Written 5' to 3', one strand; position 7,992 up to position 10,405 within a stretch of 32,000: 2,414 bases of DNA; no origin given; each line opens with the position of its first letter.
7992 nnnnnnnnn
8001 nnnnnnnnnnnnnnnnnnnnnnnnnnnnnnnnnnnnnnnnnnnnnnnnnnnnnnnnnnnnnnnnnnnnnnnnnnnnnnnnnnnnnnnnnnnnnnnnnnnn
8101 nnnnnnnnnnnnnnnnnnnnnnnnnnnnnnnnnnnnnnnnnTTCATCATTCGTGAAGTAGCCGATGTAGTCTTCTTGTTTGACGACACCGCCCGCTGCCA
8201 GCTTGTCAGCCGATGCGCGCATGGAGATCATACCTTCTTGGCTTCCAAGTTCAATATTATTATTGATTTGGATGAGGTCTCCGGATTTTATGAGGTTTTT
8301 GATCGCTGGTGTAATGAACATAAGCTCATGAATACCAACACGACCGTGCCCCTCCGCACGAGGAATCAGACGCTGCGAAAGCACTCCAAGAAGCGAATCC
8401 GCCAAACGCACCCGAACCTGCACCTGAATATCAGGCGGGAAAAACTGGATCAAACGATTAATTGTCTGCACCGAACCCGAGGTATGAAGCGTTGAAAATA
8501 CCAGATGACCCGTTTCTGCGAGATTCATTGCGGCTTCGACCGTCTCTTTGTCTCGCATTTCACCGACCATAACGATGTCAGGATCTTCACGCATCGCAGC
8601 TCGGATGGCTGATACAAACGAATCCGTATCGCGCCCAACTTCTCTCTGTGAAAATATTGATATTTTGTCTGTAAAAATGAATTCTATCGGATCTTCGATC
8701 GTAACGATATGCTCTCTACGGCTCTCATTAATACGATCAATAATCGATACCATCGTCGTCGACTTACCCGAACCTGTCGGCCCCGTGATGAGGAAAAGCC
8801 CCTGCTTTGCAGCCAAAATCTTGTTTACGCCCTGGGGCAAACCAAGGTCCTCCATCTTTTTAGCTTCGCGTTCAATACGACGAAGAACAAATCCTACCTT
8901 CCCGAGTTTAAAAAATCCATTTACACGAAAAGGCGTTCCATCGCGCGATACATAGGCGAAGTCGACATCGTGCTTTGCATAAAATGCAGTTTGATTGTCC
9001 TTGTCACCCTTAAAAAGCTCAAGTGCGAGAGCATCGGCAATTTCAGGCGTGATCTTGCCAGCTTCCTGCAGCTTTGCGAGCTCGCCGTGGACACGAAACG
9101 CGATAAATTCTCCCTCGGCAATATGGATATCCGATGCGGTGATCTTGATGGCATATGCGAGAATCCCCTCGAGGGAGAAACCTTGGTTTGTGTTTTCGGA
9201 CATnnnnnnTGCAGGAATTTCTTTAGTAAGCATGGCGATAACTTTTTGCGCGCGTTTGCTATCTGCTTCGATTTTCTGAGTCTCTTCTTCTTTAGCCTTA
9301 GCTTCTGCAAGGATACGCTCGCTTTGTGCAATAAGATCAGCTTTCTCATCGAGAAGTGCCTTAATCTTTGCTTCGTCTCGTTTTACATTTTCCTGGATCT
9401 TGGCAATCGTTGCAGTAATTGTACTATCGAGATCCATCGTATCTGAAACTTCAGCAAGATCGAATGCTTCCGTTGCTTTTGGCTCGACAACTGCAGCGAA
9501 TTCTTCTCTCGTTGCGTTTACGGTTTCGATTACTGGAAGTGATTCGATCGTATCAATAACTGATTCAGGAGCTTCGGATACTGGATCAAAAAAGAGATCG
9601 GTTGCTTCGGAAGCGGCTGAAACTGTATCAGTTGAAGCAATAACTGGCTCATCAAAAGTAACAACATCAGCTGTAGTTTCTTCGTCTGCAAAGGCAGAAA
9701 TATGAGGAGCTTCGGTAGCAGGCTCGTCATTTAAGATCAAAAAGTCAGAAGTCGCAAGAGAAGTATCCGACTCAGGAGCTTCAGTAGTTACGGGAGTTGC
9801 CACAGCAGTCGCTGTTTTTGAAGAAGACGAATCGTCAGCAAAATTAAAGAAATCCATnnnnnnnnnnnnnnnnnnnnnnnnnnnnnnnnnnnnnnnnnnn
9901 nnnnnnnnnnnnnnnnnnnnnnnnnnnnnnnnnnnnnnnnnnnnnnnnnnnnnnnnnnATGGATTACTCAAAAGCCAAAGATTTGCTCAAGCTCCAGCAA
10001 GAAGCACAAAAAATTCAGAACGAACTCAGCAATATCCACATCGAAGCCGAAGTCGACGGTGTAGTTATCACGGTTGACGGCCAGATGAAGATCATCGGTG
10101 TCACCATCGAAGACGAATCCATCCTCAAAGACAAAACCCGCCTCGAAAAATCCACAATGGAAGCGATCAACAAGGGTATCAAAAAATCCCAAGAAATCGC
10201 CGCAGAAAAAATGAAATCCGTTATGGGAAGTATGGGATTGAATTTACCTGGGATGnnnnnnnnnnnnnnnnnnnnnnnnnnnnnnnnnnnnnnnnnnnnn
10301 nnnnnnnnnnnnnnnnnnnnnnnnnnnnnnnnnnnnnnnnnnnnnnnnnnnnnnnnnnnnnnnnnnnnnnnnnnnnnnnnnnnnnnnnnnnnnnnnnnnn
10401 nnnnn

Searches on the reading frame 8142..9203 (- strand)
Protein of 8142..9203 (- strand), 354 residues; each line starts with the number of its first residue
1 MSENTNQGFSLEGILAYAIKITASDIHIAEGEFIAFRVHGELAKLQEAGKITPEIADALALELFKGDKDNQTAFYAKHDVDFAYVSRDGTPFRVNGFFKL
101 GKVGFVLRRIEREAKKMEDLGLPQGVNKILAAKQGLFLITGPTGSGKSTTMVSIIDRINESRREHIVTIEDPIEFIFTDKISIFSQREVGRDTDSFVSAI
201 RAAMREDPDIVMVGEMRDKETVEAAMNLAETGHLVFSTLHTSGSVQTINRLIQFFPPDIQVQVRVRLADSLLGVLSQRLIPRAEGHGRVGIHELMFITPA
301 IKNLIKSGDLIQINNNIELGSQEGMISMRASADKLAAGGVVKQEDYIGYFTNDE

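Call 15: search_protein_families(library=pfam, max_evalue=0.01, proteins=[window:8142-9203:-])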
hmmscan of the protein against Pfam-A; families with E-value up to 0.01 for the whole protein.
seq(354 aa): 12 families
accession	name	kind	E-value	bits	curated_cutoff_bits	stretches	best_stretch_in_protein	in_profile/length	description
PF00437.27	T2SSE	-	1.8e-49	168.8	24.9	1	13-307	14-332/370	Type II/IV secretion system protein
PF04851.21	ResIII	-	0.00014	22.2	22.5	1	132-171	21-61/164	Type III restriction enzyme, res subunit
PF13086.12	AAA_11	-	0.00021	21.6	27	0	132-160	15-43/257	AAA domain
PF01935.23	DUF87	-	0.0004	21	23.2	1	137-167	26-56/220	Helicase HerA, central domain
PF13555.12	AAA_29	-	0.00051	20.2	27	1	130-151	18-39/61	P-loop containing region of AAA domain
PF25199.1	nSTAND_NTPase5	-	0.00054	20.2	34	1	132-187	39-93/145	Novel STAND NTPase 5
PF13476.12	AAA_23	-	0.00085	20.4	27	1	133-150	18-35/201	AAA domain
PF13401.12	AAA_22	-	0.0014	19.4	27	1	133-171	4-41/130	AAA domain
PF13245.12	AAA_19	-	0.0024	18.5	25.1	0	131-164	8-41/134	AAA domain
PF24883.2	NPHP3_N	-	0.0026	18.4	24.8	1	133-164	21-52/164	Nephrocystin 3, N-terminal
PF13604.12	AAA_30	-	0.0032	17.7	27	0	126-159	10-43/191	AAA domain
PF13191.12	AAA_16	-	0.0074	17.2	32.6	0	134-181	24-73/167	AAA ATPase domain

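Call 16: search_protein_families(library=ncbifam, max_evalue=0.01, proteins=[window:8142-9203:-])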
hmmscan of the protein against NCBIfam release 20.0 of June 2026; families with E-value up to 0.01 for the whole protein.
seq(354 aa): 21 families
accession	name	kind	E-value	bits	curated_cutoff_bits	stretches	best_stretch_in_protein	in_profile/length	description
TIGR01420.1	pilT_fam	subfamily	9.9e-116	386.7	319.1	1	11-345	2-333/343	PilT/PilU family type 4a pilus ATPase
TIGR02533.1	type_II_gspE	equivalog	1.2e-47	162.7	630.25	1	106-282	209-381/486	type II secretion system ATPase GspE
TIGR02524.1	dot_icm_DotB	equivalog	4.6e-46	157.7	463.3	1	11-341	6-345/358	Dot/Icm type IV secretion system ATPase DotB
TIGR02525.1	plasmid_TraJ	equivalog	3.7e-44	151.2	368.3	1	104-307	119-324/372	plasmid transfer ATPase TraJ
TIGR02538.1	type_IV_pilB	equivalog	2.9e-43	148.3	675.65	2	12-280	186-452/564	type IV-A pilus assembly ATPase PilB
NF007755.0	PRK10436.1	equivalog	1.2e-42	146.1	617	1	11-281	89-356/465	type II secretion system protein GspE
NF053534.1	T4PilAsmATPsTfpB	equivalog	2.1e-42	145.3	850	1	126-280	328-472/584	type IV pilus assembly ATPase TfpB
NF041000.1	ATPase_ComGA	equivalog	1.7e-40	138.7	300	1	14-281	3-266/267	competence type IV pilus ATPase ComGA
NF058587.1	archaellum_moto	equivalog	7.4e-16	58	550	1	132-252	274-394/527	archaellum flagellar ATPase motor FlaI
TIGR02788.1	VirB11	equivalog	1.7e-14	53.6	249.95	1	128-254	139-265/308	P-type DNA transfer ATPase VirB11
TIGR02782.1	TrbB_P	equivalog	7.4e-13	48.4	304.55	1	128-254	131-255/303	P-type conjugative transfer ATPase TrbB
NF053672.1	bindosome_BasE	exception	1.5e-12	47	1000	1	132-264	268-401/512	bindosome assembly system ATPase subunit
NF010425.0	PRK13851.1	equivalog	4e-11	42.4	461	1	136-253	164-282/344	type IV secretion system protein VirB11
TIGR03819.1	heli_sec_ATPase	hypoth_equivalog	9.3e-11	41.5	373.15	1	126-247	171-293/340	TadA family conjugal transfer-associated ATPase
NF010469.0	PRK13894.1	subfamily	6.2e-09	35.6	508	1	127-252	143-265/320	conjugal transfer ATPase TrbB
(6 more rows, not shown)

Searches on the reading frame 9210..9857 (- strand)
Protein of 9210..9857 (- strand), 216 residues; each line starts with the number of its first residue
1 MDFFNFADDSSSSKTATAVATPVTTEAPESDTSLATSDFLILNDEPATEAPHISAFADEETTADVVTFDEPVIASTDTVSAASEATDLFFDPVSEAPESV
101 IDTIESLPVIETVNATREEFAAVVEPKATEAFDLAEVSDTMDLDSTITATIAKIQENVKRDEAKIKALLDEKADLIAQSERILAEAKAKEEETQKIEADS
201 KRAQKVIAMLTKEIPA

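Call 15: search_protein_families(library=pfam, max_evalue=0.01, proteins=[window:9210-9857:-])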
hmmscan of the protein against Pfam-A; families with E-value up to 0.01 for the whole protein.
seq(216 aa): 0 families

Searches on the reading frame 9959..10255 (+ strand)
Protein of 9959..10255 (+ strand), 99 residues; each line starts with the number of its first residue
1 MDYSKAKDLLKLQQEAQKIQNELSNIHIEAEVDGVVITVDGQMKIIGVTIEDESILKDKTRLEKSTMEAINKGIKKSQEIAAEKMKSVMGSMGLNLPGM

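Call 15: search_protein_families(library=pfam, max_evalue=0.01, proteins=[window:9959-10255:+])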
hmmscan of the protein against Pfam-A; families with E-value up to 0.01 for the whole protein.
seq(99 aa): 1 family
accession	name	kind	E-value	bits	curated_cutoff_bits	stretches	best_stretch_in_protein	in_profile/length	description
PF02575.21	YbaB_DNA_bd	-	3.3e-15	56.5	25.5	1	9-92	4-90/91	YbaB/EbfC DNA-binding family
